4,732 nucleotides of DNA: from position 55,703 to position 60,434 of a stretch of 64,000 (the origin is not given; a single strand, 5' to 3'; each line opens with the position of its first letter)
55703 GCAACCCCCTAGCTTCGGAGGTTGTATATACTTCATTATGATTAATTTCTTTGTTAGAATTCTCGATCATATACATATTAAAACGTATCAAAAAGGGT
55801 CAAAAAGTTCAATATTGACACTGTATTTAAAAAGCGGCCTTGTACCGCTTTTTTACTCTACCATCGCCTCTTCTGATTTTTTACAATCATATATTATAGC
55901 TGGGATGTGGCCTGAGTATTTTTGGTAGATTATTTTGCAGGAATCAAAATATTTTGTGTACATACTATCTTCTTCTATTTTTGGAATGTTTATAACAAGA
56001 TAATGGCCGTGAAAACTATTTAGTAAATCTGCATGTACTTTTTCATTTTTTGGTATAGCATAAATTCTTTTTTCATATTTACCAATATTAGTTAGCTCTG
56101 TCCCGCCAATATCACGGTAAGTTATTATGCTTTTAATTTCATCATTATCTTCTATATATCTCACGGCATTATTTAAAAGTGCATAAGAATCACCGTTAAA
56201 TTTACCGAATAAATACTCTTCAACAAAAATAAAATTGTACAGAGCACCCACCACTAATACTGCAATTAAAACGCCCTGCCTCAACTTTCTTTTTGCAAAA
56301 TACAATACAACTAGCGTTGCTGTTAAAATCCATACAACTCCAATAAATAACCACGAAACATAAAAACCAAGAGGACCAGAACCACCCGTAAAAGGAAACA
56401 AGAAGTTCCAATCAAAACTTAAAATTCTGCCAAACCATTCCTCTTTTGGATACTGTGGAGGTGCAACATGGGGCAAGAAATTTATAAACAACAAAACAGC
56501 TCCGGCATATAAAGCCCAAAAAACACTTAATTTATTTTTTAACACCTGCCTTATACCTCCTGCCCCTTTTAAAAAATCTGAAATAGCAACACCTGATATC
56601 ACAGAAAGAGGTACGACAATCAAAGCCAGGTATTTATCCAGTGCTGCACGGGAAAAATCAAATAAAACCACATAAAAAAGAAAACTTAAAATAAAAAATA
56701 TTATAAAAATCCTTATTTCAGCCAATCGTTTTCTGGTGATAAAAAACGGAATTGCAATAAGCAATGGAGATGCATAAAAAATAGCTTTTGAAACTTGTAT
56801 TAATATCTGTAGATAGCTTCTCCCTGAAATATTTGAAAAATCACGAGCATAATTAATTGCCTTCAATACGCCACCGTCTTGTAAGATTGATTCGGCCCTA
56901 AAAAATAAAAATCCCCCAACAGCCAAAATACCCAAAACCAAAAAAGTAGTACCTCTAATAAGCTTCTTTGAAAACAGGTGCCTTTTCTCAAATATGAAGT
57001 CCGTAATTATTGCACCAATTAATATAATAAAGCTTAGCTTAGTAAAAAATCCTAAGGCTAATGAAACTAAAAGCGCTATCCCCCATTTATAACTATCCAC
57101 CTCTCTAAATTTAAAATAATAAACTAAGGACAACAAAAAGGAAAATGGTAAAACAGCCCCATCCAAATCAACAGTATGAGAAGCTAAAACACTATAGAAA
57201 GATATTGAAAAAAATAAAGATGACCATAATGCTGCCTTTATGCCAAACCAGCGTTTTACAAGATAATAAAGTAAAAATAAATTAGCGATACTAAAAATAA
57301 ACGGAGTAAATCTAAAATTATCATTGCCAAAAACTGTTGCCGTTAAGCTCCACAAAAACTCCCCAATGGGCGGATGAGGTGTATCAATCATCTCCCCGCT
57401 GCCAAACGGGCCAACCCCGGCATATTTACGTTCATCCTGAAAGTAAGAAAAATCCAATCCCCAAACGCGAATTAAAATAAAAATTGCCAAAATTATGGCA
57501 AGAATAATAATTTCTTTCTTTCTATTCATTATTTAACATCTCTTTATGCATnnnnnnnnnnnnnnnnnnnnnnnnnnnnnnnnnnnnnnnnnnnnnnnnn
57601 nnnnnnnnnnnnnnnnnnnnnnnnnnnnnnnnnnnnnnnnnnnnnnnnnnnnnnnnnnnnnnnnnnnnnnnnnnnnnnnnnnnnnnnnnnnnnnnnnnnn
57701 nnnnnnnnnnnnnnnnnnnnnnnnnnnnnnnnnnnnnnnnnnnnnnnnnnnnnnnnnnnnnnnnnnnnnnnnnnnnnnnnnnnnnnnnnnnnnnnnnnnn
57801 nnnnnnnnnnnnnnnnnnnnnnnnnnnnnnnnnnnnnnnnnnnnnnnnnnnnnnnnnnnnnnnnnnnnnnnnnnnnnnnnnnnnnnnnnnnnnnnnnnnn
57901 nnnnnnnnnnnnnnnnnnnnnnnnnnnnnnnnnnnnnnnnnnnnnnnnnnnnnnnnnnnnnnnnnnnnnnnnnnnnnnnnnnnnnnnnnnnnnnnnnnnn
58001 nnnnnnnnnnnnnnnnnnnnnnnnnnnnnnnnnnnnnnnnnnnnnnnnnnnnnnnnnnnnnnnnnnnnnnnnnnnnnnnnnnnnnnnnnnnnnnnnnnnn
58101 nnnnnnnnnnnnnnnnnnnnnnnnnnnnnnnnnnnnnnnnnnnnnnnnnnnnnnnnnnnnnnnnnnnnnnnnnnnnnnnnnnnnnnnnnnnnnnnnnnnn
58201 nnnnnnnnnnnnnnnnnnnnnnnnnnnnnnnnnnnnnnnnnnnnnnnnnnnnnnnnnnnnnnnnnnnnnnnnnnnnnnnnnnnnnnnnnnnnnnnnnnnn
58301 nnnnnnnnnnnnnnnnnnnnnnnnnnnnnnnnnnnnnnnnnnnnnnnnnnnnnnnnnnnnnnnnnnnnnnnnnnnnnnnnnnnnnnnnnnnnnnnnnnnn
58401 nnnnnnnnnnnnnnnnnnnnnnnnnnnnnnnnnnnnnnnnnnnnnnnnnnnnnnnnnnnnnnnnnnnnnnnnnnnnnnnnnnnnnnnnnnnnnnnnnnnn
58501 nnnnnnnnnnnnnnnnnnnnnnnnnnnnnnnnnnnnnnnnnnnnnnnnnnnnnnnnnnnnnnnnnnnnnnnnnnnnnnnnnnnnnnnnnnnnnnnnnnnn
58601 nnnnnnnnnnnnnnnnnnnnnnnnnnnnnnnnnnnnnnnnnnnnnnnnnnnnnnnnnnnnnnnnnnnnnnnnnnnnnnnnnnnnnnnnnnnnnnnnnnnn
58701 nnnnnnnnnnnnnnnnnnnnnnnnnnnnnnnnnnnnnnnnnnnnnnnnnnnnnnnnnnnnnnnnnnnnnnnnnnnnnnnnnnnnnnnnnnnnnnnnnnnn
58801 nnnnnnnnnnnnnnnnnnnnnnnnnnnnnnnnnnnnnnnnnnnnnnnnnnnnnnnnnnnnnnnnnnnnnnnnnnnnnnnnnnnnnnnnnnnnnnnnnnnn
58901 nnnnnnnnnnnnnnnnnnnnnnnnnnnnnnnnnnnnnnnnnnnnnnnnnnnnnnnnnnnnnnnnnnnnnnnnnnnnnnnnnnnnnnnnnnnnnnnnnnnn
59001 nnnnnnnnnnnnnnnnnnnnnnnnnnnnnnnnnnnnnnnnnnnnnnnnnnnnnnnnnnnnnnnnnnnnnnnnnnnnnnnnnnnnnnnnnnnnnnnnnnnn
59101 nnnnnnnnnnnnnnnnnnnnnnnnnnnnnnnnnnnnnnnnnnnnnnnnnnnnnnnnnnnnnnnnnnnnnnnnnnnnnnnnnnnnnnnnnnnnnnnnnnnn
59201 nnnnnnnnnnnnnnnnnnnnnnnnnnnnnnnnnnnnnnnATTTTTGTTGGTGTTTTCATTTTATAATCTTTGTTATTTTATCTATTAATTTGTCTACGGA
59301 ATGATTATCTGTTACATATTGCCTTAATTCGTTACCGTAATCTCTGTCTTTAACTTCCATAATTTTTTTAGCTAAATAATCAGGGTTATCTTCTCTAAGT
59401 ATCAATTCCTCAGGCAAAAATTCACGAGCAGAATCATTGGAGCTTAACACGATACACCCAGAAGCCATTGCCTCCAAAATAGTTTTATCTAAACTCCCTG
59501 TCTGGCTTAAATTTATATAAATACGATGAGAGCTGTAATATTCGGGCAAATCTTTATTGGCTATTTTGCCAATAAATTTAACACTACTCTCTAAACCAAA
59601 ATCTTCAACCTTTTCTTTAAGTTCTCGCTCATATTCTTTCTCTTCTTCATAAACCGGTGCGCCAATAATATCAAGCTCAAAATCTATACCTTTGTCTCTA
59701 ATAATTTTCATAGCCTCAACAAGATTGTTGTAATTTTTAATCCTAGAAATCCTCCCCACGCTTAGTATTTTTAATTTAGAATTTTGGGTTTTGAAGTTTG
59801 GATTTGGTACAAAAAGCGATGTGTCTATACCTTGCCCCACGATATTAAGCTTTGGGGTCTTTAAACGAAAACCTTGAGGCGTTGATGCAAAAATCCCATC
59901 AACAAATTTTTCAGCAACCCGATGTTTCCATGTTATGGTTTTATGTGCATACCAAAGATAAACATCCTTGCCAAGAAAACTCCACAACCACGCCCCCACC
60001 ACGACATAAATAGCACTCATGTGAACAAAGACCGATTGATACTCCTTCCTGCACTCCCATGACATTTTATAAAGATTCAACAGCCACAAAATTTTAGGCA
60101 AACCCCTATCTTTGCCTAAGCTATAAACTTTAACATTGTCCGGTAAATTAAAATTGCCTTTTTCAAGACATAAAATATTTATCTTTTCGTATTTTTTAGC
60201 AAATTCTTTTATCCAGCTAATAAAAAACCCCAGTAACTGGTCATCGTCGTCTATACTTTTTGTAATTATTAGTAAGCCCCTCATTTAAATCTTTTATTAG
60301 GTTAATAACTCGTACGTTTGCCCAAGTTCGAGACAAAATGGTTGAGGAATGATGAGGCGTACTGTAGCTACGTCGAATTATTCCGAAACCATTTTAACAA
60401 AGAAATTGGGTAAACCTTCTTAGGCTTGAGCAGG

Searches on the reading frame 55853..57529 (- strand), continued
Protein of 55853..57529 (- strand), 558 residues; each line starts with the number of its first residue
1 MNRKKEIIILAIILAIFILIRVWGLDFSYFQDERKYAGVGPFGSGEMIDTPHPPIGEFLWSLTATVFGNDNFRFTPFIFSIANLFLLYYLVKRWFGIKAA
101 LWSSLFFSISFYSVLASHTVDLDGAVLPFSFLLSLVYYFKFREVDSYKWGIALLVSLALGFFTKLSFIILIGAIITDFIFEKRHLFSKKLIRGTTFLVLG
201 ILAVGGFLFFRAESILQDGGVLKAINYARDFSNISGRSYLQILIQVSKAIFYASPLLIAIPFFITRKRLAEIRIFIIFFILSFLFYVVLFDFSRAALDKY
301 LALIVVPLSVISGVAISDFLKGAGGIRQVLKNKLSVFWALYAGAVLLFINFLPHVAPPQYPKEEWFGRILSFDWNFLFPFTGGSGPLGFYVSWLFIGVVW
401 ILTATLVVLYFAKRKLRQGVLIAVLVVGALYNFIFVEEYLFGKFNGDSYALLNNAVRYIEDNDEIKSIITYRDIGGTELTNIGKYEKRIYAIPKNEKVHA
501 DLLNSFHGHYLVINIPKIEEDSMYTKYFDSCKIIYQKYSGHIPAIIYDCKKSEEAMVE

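Call 85: find_encoding_contigs(protein=P0121, flank=10000, max_places=1)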
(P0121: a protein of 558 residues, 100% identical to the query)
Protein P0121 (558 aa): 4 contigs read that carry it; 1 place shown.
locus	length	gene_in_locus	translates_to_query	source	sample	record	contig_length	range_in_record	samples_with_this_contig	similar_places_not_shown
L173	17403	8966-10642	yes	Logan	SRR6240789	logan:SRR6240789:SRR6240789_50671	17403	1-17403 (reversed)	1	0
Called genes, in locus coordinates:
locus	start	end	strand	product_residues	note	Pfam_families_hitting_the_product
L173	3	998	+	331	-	?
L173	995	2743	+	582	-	PF13231:PMT_2 (weak), PF23914:TPR_CcmH_CycH (faint), PF07719:TPR_2 (faint), PF13181:TPR_8 (faint), PF13424:TPR_12 (faint), PF13428:TPR_14 (faint), PF12895:ANAPC3 (weak), PF14559:TPR_19 (weak), +1 more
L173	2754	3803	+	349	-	PF01266:DAO, PF13450:NAD_binding_8 (weak)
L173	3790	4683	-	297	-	PF01408:GFO_IDH_MocA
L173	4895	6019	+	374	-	PF13439:Glyco_transf_4, PF13579:Glyco_trans_4_4, PF20706:GT4-conflict (weak), PF00534:Glycos_transf_1, PF13692:Glyco_trans_1_4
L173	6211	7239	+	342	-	PF00534:Glycos_transf_1, PF13692:Glyco_trans_1_4, PF13524:Glyco_trans_1_2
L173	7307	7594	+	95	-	-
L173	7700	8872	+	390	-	PF00534:Glycos_transf_1, PF13692:Glyco_trans_1_4, PF13524:Glyco_trans_1_2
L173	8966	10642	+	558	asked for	PF13231:PMT_2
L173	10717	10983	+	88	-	PF12728:HTH_17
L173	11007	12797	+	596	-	PF00664:ABC_membrane, PF02463:SMC_N (faint), PF00005:ABC_tran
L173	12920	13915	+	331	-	PF13489:Methyltransf_23, PF07021:MetW, PF08241:Methyltransf_11 (weak), PF08242:Methyltransf_12 (faint)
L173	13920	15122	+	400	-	-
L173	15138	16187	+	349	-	PF03102:NeuB, PF08666:SAF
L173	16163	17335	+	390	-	PF02350:Epimerase_2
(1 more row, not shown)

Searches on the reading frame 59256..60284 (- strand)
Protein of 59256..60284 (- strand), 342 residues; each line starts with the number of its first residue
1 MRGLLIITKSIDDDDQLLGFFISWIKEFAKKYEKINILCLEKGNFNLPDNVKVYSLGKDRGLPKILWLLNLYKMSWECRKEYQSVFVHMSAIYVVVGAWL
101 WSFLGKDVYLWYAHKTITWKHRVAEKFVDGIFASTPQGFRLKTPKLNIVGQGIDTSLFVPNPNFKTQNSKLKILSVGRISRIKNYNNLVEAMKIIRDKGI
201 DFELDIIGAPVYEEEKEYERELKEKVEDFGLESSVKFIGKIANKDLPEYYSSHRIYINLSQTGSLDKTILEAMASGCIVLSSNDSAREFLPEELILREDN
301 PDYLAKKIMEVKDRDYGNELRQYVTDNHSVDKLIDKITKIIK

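Call 7: search_protein_families(library=pfam, proteins=[window:59256-60284:-], max_evalue=0.001)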
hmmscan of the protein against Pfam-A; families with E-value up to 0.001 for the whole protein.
window:59256-60284:- (342 aa): 3 families
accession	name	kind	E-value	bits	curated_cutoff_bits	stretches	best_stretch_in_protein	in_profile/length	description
PF00534.26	Glycos_transf_1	-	2.7e-23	82.8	26.4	1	167-323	12-164/172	Glycosyl transferases group 1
PF13692.12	Glyco_trans_1_4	-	2.3e-20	73.8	27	1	172-310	3-138/142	Glycosyl transferases group 1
PF13524.12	Glyco_trans_1_2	-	3.2e-10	40.6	25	1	201-336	14-141/144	Glycosyl transferase-like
